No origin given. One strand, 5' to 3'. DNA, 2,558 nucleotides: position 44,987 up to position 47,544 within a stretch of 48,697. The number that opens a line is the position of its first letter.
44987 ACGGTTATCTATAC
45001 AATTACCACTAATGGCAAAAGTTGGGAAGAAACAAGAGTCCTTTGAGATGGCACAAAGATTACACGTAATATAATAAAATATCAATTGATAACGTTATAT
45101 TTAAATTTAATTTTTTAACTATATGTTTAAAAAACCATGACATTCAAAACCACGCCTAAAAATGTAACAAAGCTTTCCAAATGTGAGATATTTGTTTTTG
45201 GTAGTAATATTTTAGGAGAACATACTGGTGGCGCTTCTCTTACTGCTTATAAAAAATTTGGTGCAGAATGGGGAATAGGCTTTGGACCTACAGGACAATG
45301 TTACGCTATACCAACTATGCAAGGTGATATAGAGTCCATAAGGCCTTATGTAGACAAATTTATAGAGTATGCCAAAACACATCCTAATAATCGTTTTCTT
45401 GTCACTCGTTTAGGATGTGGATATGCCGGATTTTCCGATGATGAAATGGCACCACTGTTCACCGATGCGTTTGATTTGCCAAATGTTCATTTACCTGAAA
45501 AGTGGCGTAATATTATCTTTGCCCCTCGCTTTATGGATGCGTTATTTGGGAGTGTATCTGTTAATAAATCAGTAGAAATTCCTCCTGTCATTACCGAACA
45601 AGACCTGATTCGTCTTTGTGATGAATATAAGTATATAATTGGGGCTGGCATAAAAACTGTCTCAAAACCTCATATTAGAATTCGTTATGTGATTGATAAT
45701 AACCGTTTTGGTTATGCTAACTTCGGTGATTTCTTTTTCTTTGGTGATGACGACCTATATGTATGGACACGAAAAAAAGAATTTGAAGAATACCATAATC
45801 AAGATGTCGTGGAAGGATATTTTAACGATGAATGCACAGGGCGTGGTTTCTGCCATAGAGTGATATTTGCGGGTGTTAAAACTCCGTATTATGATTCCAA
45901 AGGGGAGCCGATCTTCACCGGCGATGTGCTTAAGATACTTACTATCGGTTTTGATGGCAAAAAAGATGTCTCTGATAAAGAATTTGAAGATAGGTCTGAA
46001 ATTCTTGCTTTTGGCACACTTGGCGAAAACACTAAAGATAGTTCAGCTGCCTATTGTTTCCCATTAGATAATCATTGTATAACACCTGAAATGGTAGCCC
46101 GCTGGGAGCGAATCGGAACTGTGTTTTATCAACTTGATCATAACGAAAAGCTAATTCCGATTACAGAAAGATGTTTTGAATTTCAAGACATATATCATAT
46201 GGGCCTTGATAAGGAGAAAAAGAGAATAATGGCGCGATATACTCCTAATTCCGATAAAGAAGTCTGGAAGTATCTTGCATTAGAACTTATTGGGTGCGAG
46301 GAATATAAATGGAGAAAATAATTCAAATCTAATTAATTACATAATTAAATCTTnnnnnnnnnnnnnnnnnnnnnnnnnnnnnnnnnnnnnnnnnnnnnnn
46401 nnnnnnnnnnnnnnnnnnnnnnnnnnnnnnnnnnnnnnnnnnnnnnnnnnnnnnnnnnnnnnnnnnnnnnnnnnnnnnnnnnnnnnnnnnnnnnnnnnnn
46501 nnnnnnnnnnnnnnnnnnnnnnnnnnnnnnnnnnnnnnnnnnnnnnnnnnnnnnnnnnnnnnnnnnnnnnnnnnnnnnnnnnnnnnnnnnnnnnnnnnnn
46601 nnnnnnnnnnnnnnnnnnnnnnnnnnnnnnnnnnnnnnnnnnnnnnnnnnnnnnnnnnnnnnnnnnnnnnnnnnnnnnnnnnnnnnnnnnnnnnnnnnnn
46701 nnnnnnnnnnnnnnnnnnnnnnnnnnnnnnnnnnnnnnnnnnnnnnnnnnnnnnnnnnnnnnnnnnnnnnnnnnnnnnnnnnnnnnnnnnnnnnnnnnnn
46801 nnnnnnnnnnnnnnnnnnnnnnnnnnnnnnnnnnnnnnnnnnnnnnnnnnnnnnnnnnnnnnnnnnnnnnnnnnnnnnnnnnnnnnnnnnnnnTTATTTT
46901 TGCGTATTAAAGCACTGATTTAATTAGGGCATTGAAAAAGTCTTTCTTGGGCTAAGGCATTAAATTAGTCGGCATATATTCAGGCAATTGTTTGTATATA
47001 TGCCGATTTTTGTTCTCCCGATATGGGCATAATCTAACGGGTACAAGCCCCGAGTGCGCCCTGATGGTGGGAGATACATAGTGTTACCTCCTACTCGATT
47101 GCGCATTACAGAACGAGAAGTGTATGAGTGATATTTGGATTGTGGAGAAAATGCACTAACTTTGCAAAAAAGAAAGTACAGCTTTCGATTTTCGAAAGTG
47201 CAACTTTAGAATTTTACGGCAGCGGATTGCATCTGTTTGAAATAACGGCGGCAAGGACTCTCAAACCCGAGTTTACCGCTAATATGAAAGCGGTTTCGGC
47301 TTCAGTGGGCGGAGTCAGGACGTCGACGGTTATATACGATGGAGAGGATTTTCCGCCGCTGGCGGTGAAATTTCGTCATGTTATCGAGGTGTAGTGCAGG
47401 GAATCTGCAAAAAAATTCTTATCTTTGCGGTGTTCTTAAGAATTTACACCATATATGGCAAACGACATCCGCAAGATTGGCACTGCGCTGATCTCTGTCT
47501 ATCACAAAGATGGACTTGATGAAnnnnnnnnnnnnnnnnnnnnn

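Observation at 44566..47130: AT-rich two-gene island inserted between the LRR gene terminator and the purH upstream region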

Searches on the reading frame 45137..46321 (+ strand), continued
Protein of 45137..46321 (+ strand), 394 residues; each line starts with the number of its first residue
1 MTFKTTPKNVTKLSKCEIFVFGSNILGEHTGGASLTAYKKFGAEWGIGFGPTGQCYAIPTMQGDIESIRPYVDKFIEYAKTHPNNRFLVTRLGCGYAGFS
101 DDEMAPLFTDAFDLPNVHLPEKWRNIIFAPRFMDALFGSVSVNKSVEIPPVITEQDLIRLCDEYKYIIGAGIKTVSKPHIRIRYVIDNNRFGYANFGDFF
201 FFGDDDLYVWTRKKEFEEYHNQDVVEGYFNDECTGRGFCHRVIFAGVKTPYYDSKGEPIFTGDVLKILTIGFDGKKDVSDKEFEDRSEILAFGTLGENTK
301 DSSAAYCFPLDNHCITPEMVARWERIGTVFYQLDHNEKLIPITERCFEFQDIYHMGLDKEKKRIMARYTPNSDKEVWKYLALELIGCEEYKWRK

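Call 61: search_protein_families(library=pfam, proteins=[L064:5081-5998:+, L130:1530-2492:+, L087:7182-7898:+, L118:3357-3872:+, L070:2341-3099:+, L122:5258-5980:+, L015:686-961:+, L083:2809-3687:+, L063:7213-8439:+, L118:5075-6853:+], max_evalue=0.01)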
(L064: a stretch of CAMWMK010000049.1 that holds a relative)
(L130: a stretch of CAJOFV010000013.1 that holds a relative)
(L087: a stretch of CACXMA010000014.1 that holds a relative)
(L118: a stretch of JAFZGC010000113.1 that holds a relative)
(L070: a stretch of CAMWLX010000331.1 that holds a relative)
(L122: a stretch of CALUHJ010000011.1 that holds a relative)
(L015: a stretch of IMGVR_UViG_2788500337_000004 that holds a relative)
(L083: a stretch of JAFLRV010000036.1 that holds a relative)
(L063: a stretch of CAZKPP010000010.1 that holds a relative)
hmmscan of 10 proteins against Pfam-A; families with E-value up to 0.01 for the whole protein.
L064:5081-5998:+ (305 aa): 2 families
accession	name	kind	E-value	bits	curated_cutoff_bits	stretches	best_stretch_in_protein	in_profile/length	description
PF13280.12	WYL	-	9.3e-15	54.8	21.8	1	123-190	2-69/70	WYL domain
PF25583.1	WCX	-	5.4e-08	33.5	23.9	1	230-298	10-75/76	WCX domain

L130:1530-2492:+ (320 aa): 1 family
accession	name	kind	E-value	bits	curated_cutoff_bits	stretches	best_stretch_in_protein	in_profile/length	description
PF01541.30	GIY-YIG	-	2.1e-05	25.1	22.6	1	219-318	2-78/78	GIY-YIG catalytic domain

L087:7182-7898:+ (238 aa): 0 families

L118:3357-3872:+ (171 aa): 2 families
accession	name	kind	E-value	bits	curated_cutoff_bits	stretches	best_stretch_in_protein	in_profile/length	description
PF16473.11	Rv2179c-like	-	3.5e-15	56.6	27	1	5-170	3-176/177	3'-5' exoribonuclease Rv2179c-like domain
PF00929.31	RNase_T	-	1.9e-11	45.2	24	1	5-164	1-161/164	Exonuclease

L070:2341-3099:+ (252 aa): 1 family
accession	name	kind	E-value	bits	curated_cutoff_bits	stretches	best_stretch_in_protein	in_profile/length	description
PF18753.6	Nmad2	-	1e-32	113.7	26.1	1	7-206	2-186/200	Nucleotide modification associated domain 2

L122:5258-5980:+ (240 aa): 5 families
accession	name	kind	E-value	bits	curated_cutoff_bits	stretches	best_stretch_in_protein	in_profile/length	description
PF00293.34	NUDIX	-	8.1e-22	78.1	21.1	1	25-142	4-123/134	NUDIX domain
PF21906.2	NrtR_WHD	-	1.1e-20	74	27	1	163-223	1-61/61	NrtR DNA-binding winged helix domain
PF19368.5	AraR_C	-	1.1e-09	38.8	23.8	1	160-235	2-78/82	AraR C-terminal winged HTH domain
PF22327.2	Nudt16-like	-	0.00052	20.4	27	1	51-117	31-99/161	U8 snoRNA-decapping enzyme-like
PF14815.12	NUDIX_4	-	0.0047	17.1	35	0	52-140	24-103/113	NUDIX domain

L015:686-961:+ (91 aa): 9 families
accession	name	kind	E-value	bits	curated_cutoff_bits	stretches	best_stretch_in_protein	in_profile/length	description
PF12773.13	DZR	-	6.3e-05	23.5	27.3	0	36-81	1-34/45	Double zinc ribbon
PF13240.11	Zn_Ribbon_1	-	0.00037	20.6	25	0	54-58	16-20/23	zinc-ribbon domain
PF23783.1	Zn_ribbon_TiaS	-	0.0011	19.1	27.3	0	5-14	18-27/41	TiaS C-terminal zinc ribbon domain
PF00130.28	C1_1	-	0.0044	17.3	26.5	0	35-59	13-36/53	Phorbol esters/diacylglycerol binding domain (C1 domain)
PF09723.15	Zn_ribbon_8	-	0.0048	17.3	34.4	0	54-81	8-37/41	Zinc ribbon domain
PF07282.18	Cas12f1-like_TNB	-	0.0069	17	26.3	0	53-78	30-48/60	Cas12f1-like, TNB domain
PF12760.12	Zn_ribbon_IS1595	-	0.0072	16.7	25.4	0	71-81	19-29/46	Transposase zinc-ribbon domain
PF18912.6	DZR_2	-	0.009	16.3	27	0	33-76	21-55/56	Double zinc ribbon domain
PF08772.16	Zn_ribbon_NOB1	-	0.0095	16.5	24.9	0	29-62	4-34/72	Nin one binding (NOB1) Zn-ribbon like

L083:2809-3687:+ (292 aa): 0 families

L063:7213-8439:+ (408 aa): 1 family
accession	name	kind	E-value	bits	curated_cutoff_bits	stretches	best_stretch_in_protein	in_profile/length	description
PF04599.17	Pox_G5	-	0.0067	15.9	27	0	297-343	262-306/425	Poxvirus G5 protein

L118:5075-6853:+ (592 aa): 2 families
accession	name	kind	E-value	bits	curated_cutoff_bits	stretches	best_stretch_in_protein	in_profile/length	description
PF03235.19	GmrSD_N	-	2.2e-33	116.5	33.2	1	19-207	6-198/199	GmrSD restriction endonuclease, N-terminal domain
PF07510.16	GmrSD_C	-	3.4e-10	40.4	23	1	507-545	70-108/138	GmrSD restriction endonucleases, C-terminal domain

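Call 63: search_protein_families(library=padloc, proteins=[L064:5081-5998:+, L130:1530-2492:+, L087:7182-7898:+, L118:3357-3872:+, L070:2341-3099:+, L015:686-961:+, L083:2809-3687:+, L063:7213-8439:+, L118:5075-6853:+, L100:5995-7125:+], max_evalue=0.01)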
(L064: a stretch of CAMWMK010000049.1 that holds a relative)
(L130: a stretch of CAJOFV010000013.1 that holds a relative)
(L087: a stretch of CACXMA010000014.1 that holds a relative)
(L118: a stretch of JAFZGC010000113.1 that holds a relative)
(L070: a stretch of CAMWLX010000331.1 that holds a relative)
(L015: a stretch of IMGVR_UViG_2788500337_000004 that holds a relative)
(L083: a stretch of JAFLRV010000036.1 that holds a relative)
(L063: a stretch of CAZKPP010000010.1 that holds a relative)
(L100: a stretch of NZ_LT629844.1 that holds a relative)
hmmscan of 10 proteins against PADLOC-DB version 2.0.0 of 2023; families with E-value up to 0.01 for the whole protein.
L064:5081-5998:+ (305 aa): 4 families
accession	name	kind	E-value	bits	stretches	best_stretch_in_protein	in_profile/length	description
PDLC01652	WYL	-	4.8e-28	96.5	1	121-298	17-161/162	"CAS-I,CAS-II,CAS-III,CAS-IV,CAS-V,CAS-VI; associated_signaling"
PDLC01766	Cas3c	-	2.3e-19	67.1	1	118-299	131-313/1009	-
PDLC01457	WYL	-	1.1e-15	55.8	1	114-284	117-226/229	"CAS-I,CAS-II,CAS-III,CAS-IV,CAS-V,CAS-VI; associated_signaling"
PDLC02317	AbiEii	-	0.0027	14.7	1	126-197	310-380/396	AbiEii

L130:1530-2492:+ (320 aa): 3 families
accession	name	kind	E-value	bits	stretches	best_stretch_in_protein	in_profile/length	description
PDLC03973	UzuA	-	7.2e-74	246.8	1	39-320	9-278/278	-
PDLC03974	UzuA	-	6.1e-44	148.7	1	46-320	51-310/310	-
PDLC03701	HEase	-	1.9e-05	22.6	1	220-318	4-91/271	homing endonuclease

L087:7182-7898:+ (238 aa): 0 families

L118:3357-3872:+ (171 aa): 3 families
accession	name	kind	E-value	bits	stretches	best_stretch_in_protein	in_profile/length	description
PDLC01247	DEDDh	-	6.8e-19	66.9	1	5-166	1-137/139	"CAS-I,CAS-II,CAS-III,CAS-IV,CAS-V,CAS-VI; associated"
PDLC05027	PDC-S48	-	1.4e-14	52.1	1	2-168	4-164/411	-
PDLC05028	PDC-S48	-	3e-13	47.2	1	4-168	20-177/512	-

L070:2341-3099:+ (252 aa): 0 families

L015:686-961:+ (91 aa): 0 families

L083:2809-3687:+ (292 aa): 0 families

L063:7213-8439:+ (408 aa): 0 families

L118:5075-6853:+ (592 aa): 31 families (the best 25 are shown)
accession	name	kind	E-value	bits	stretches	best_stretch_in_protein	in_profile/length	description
PDLC04154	HEC-06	-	1.7e-22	77.8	2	5-115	7-109/569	-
PDLC02695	Orf5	-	9.8e-22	75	2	21-132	18-131/601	Orf5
PDLC04157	HEC-06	-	1.3e-21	74.8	2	11-105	10-99/558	-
PDLC02686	Orf5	-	6.3e-20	69.2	2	13-99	11-97/566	Orf5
PDLC04155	HEC-06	-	1.1e-19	68.4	1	18-104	16-96/562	-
PDLC02687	Orf5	-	7e-18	62.7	1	19-117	14-105/543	Orf5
PDLC02701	Orf5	-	4.3e-17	59.8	1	19-110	16-111/596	Orf5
PDLC02792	SspE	-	2.9e-15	53.7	1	16-119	17-132/771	SspE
PDLC02688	Orf5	-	8.9e-14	49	2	17-97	4-80/554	Orf5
PDLC02693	Orf5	-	1.7e-13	48.4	1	21-108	7-93/543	Orf5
PDLC02786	SspE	-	2.7e-13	47.2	1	5-139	6-143/766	SspE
PDLC02700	Orf5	-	8.2e-13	45.9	1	18-102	7-87/555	Orf5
PDLC02691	Orf5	-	6.4e-12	42.8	2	22-115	20-107/579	Orf5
PDLC02694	Orf5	-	2.4e-11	41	1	22-99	17-102/574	Orf5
PDLC02698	Orf5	-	2.5e-09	34.4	1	22-98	19-89/573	Orf5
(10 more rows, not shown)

L100:5995-7125:+ (376 aa): 0 families

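Call 65: search_protein_families(library=ncbifam, proteins=[L008:2023-2589:+, L087:7182-7898:+, L083:2809-3687:+, L062:7467-8111:-], max_evalue=0.1)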
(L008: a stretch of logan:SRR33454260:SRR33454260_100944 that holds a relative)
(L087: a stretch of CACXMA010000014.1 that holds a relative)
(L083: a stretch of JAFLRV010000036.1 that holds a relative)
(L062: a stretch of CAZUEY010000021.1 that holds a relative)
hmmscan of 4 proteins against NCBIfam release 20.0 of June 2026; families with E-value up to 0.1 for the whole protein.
L008:2023-2589:+ (188 aa): 1 family
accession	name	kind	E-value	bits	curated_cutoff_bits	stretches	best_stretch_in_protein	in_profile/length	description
TIGR01641.1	phageSPP1_gp7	domain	0.036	14.5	39.65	0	34-85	55-102/109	minor capsid protein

L087:7182-7898:+ (238 aa): 0 families

L083:2809-3687:+ (292 aa): 0 families

L062:7467-8111:- (214 aa): 0 families

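Call 70: search_protein_families(library=pfam, proteins=[L065:7349-7912:+, L066:7169-7762:+, L080:7299-8000:+, L090:7152-7829:+, L106:7182-7628:+, L128:7116-8123:+, L134:6988-7707:+, L068:1427-2281:+, L099:2213-3379:+, L083:5621-7300:+], max_evalue=0.01)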
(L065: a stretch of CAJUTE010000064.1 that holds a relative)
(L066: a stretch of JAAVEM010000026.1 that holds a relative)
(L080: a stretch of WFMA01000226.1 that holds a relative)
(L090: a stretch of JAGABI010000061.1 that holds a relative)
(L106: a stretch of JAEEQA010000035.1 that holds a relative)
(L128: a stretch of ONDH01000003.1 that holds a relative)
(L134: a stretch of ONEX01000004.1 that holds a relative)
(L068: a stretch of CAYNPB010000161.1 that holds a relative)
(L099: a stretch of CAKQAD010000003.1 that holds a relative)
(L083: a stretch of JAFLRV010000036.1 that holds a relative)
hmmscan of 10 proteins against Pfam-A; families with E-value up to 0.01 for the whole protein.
L065:7349-7912:+ (187 aa): 0 families

L066:7169-7762:+ (197 aa): 0 families

L080:7299-8000:+ (233 aa): 1 family
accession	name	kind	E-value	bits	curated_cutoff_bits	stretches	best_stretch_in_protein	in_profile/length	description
PF04383.19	KilA-N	-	2.1e-18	66.5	23.8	1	10-139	7-106/107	KilA-N domain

L090:7152-7829:+ (225 aa): 0 families

L106:7182-7628:+ (148 aa): 0 families

L128:7116-8123:+ (335 aa): 0 families

L134:6988-7707:+ (239 aa): 0 families

L068:1427-2281:+ (284 aa): 0 families

L099:2213-3379:+ (388 aa): 4 families
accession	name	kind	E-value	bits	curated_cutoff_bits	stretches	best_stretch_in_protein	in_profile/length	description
PF02518.31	HATPase_c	-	4.4e-22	79.1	26.4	1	288-387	7-108/111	Histidine kinase-, DNA gyrase B-, and HSP90-like ATPase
PF13589.12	HATPase_c_3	-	0.00024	21.6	25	1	287-347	3-62/137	Histidine kinase-, DNA gyrase B-, and HSP90-like ATPase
PF00512.31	HisKA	-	0.001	19.5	26.9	1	189-234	9-57/66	His Kinase A (phospho-acceptor) domain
PF14501.12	HATPase_c_5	-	0.0028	18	22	1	290-370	9-87/102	GHKL domain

L083:5621-7300:+ (559 aa): 0 families

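Call 101: search_dna_similar(query=L015:3154-6744:+, collection=phages, mode=protein, max_evalue=0.00001, max_rows=8)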
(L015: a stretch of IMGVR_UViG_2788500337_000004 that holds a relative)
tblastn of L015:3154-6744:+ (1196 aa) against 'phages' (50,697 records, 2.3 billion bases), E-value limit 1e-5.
Records with a match: 1; places in all: 1; records where one place covers at least 80% of the query: 0.
Best place of each record, by identity: <60% 1.
By first word of the organism name: Bacteriophage 1.
By host as written in the record: - 1.
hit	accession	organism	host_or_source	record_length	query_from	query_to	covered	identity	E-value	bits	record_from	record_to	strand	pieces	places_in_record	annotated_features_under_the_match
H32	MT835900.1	Bacteriophage sp.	human fecal samples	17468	155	270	10%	38.3%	2e-15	88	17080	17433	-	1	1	record has no annotation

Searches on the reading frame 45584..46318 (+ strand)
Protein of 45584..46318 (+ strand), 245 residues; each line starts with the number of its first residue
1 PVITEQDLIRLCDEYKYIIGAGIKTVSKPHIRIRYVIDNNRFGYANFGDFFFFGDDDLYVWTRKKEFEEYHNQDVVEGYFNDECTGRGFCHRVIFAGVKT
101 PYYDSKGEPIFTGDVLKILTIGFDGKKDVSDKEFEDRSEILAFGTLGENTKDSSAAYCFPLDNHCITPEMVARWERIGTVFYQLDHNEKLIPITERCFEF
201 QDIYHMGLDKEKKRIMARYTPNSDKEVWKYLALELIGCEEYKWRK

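Call 87: search_protein_representatives(protein=window:45584-46318:+)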
Query: 245 residues. Proteins with E-value up to 0.001 (for the whole library): 148; up to 1e-10: 83; up to 1e-30: 22. The best 148 are listed.
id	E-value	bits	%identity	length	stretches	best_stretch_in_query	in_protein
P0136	2.3e-84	299.6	59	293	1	2-239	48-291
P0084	9.1e-78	278.0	62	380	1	3-245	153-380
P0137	1.1e-64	235.2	52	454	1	2-243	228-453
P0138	9.9e-63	228.7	59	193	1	40-245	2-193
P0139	2.8e-47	178.1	44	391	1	2-245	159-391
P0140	5.3e-47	177.2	50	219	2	93-244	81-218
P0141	3.7e-43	164.6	46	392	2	3-245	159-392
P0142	1.4e-42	162.7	40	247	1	5-243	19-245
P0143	6.9e-40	153.9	41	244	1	1-244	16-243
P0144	7.8e-39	150.4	47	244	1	8-244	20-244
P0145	4.0e-37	144.8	45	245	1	3-245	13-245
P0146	7.1e-37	144.0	45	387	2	3-118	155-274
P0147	8.2e-37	143.8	54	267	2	1-124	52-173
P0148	2.9e-36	142.0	43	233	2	3-117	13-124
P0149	4.3e-36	141.4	39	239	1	2-245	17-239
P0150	7.2e-35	137.4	46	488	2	63-245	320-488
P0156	5.1e-31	124.8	42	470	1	3-223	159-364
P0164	1.7e-26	109.9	43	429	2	2-118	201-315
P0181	1.2e-19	87.5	32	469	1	4-245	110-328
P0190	8.3e-17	78.2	31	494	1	5-236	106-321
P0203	2.5e-13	66.8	36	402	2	92-238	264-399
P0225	1.8e-09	54.2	39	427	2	23-75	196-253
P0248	2.6e-06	43.8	28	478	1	3-131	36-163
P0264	7.9e-05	38.9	29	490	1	22-183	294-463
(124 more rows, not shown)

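Call 88: search_protein_families(library=pfam, proteins=[P0137, P0150, P0181, P0190, P0164, P0203, P0225, P0264, P0156, P0248], max_evalue=0.01)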
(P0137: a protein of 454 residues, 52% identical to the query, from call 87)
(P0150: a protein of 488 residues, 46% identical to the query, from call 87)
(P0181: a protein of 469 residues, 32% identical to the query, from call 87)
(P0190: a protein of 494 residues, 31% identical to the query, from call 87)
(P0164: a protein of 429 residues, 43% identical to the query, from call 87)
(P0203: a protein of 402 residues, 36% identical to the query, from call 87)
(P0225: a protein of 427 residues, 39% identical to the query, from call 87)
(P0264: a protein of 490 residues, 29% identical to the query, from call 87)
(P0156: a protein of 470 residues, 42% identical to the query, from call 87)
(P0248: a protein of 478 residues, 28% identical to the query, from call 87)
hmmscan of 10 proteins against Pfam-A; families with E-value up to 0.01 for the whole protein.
P0137 (454 aa): 2 families
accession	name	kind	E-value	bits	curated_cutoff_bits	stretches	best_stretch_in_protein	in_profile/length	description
PF13280.12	WYL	-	4.6e-14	52.6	21.8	1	27-94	3-70/70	WYL domain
PF25583.1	WCX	-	2.8e-07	31.2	23.9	1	126-201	3-75/76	WCX domain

P0150 (488 aa): 0 families

P0181 (469 aa): 0 families

P0190 (494 aa): 0 families

P0164 (429 aa): 0 families

P0203 (402 aa): 0 families

P0225 (427 aa): 0 families

P0264 (490 aa): 1 family
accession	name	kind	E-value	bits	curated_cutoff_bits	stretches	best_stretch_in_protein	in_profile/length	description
PF13075.11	DUF3939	-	0.00093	19.9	21.3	1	176-218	32-74/134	Protein of unknown function (DUF3939)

P0156 (470 aa): 0 families

P0248 (478 aa): 1 family
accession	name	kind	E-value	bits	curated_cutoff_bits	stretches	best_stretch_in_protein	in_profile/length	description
PF09643.15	YopX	-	0.00073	20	22.4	1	95-152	17-73/128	YopX protein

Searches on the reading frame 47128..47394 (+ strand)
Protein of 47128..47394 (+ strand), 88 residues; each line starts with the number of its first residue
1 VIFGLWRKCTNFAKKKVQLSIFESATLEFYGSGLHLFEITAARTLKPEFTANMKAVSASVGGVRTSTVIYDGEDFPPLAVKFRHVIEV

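Call 65: search_protein_families(library=ncbifam, proteins=[window:47128-47394:+], max_evalue=0.1)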
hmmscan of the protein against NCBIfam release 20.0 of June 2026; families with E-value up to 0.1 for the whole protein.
window:47128-47394:+ (88 aa): 1 family
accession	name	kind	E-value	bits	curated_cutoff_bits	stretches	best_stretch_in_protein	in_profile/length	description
TIGR04218.1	TOMM_plantaz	subfamily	0.0019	18.1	45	1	28-43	15-30/43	plantazolicin family TOMM peptide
